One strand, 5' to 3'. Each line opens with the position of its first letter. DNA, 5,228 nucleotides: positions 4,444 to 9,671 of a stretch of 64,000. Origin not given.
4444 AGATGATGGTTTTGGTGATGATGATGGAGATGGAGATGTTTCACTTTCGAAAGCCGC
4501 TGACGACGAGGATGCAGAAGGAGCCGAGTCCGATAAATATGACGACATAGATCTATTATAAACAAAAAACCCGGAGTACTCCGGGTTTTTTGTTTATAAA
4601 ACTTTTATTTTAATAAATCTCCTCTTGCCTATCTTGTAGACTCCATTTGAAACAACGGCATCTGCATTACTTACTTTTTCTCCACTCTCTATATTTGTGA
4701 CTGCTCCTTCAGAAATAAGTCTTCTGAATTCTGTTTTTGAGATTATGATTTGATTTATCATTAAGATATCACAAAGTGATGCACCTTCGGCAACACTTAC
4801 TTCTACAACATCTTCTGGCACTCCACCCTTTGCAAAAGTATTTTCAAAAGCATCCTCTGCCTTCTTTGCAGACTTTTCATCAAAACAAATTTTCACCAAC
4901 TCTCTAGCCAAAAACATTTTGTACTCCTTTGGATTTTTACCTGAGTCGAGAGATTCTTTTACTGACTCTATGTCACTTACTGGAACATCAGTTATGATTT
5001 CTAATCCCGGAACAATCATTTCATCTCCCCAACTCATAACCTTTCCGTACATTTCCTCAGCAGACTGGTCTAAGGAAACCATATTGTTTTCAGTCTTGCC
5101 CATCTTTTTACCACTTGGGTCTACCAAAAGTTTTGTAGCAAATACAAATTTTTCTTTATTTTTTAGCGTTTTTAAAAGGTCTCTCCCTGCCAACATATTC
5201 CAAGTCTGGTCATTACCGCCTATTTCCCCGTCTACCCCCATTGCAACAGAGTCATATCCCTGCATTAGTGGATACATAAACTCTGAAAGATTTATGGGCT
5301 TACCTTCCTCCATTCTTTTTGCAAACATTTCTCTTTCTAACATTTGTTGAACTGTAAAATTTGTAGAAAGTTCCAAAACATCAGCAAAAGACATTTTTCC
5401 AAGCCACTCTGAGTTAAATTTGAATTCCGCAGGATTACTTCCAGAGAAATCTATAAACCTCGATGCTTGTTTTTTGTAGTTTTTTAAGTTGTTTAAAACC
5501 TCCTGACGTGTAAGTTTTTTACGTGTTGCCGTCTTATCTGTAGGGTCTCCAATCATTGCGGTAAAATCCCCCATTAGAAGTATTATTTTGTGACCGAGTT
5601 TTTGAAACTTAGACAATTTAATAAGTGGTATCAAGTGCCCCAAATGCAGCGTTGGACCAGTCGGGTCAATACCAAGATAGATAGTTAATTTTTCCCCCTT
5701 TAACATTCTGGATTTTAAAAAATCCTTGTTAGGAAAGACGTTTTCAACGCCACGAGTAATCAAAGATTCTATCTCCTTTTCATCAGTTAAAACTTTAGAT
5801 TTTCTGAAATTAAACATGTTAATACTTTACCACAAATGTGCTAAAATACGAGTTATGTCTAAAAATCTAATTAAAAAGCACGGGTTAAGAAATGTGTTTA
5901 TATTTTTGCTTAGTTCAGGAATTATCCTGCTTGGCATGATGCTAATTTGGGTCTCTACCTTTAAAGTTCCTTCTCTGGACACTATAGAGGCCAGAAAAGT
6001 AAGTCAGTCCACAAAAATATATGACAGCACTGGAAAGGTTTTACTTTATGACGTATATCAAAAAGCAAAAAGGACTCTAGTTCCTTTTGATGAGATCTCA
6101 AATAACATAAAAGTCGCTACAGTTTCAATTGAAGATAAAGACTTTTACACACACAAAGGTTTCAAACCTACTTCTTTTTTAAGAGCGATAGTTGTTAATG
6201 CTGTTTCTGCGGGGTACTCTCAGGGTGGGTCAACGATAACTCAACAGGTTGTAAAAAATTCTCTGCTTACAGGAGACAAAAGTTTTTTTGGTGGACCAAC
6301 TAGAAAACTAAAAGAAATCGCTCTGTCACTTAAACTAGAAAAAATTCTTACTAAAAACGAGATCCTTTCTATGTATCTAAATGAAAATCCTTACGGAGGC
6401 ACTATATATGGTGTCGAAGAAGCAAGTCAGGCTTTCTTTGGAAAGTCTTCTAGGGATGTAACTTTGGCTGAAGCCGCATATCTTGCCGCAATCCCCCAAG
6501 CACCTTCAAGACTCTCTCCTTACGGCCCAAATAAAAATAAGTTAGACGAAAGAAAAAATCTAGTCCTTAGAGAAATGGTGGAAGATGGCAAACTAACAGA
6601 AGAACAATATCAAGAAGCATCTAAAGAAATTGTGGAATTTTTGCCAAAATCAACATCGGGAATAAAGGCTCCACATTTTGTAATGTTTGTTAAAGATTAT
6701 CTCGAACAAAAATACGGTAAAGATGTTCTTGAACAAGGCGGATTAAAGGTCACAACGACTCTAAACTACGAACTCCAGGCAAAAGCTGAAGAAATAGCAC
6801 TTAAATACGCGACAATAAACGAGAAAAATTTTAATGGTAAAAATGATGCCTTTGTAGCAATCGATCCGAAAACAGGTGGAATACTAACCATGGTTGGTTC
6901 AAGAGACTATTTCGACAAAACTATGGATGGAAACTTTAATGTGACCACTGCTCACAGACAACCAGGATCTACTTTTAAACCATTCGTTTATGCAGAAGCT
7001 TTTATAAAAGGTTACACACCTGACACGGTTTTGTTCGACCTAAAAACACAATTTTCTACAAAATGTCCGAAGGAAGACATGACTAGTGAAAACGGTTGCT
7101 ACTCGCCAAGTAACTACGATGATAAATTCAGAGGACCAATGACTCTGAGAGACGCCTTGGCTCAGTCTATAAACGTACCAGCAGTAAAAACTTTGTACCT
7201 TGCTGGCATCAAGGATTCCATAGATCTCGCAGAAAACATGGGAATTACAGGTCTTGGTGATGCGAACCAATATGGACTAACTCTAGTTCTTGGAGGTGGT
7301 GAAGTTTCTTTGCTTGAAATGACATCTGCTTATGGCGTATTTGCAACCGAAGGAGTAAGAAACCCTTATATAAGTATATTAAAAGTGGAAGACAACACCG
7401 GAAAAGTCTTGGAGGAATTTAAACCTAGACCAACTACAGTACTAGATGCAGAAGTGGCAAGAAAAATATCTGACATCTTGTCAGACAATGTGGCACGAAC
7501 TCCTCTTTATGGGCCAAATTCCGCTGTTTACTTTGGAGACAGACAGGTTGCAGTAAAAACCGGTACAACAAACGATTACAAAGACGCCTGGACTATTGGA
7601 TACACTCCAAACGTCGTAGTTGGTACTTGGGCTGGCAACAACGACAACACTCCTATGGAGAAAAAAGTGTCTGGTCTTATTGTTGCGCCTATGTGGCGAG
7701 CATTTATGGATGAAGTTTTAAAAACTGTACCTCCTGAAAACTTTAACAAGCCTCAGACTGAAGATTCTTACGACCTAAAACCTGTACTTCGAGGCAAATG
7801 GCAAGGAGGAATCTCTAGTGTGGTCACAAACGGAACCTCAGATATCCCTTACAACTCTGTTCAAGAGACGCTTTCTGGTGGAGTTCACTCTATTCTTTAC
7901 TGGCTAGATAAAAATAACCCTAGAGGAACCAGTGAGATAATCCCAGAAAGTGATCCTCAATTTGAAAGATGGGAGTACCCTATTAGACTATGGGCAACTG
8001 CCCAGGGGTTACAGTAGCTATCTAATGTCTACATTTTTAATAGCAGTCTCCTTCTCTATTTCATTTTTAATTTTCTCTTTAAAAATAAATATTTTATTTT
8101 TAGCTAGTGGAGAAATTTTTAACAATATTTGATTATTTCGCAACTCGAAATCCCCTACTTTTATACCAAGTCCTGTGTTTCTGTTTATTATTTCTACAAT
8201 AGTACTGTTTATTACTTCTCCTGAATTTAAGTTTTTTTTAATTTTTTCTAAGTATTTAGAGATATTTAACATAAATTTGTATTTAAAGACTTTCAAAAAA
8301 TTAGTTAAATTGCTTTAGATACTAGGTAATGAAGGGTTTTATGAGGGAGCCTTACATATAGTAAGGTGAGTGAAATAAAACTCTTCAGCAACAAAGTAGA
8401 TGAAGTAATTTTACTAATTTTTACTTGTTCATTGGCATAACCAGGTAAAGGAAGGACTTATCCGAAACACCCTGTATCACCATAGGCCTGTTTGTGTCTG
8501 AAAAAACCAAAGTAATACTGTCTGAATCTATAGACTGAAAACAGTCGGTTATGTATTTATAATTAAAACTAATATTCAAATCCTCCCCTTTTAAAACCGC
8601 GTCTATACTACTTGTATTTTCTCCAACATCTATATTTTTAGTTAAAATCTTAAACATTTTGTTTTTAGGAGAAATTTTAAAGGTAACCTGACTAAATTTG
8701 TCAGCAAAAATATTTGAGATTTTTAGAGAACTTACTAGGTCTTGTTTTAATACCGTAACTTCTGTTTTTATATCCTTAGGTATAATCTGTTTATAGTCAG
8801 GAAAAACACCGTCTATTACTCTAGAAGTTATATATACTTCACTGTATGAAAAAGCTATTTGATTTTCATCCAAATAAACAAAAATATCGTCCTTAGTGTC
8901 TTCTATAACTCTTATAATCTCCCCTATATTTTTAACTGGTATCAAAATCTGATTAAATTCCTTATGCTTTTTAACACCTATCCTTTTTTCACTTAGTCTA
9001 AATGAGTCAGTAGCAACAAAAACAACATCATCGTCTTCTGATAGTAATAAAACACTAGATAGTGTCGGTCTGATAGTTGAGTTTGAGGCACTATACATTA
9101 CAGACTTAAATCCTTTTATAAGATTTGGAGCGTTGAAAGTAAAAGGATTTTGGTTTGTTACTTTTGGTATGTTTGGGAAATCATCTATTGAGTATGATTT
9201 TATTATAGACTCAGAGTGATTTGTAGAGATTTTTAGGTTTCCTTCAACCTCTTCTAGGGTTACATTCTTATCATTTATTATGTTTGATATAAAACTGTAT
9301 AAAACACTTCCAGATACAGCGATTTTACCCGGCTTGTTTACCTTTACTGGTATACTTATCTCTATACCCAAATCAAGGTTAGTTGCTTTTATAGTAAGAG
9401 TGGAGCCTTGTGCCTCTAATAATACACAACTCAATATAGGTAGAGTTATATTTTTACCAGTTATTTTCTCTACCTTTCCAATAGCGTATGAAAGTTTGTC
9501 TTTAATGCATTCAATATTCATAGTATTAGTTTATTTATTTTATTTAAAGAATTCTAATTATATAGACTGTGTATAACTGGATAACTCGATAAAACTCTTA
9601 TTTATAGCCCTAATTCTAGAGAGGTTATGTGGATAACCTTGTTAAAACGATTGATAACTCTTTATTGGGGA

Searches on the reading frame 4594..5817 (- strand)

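Call 34: search_protein_families(library=pfam, proteins=[window:4594-5817:-], max_evalue=0.001)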
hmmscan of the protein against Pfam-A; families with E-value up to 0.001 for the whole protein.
window:4594-5817:- (407 aa): 1 family
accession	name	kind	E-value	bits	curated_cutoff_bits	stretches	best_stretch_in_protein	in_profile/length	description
PF00579.31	tRNA-synt_1b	-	2.8e-72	244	21.1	1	41-328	3-291/292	tRNA synthetases class I (W and Y)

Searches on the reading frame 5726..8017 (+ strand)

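Call 34: search_protein_families(library=pfam, proteins=[window:5726-8017:+], max_evalue=0.001)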
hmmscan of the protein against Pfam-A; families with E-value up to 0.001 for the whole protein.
window:5726-8017:+ (763 aa): 2 families
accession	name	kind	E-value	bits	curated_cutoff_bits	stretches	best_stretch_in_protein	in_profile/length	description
PF00912.28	Transgly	-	5.1e-55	186.1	27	1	110-284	8-177/178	Transglycosylase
PF00905.27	Transpeptidase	-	7.5e-23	81.6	22.1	1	375-650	2-291/299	Penicillin binding protein transpeptidase domain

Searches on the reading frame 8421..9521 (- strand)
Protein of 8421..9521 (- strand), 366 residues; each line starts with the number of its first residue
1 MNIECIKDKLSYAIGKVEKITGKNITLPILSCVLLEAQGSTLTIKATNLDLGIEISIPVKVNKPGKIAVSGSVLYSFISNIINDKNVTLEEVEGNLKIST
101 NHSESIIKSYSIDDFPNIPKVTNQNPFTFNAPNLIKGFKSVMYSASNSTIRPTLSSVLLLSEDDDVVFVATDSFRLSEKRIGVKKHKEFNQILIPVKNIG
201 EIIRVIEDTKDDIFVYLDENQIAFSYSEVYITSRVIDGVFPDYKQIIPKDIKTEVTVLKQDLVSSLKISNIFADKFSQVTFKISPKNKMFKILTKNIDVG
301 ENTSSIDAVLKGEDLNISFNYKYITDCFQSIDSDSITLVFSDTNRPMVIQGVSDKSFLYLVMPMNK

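Call 34: search_protein_families(library=pfam, proteins=[window:8421-9521:-], max_evalue=0.001)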
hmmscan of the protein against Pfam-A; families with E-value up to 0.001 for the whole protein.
window:8421-9521:- (366 aa): 3 families
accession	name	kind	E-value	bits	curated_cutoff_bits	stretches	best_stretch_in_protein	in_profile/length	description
PF00712.24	DNA_pol3_beta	-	8e-25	87.8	24.4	2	1-119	1-120/120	DNA polymerase III beta subunit, N-terminal domain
PF02767.21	DNA_pol3_beta_2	-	4.6e-23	82.2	27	1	134-242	7-116/116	DNA polymerase III beta subunit, central domain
PF02768.20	DNA_pol3_beta_3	-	1.2e-22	80.5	27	1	244-364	1-120/121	DNA polymerase III beta subunit, C-terminal domain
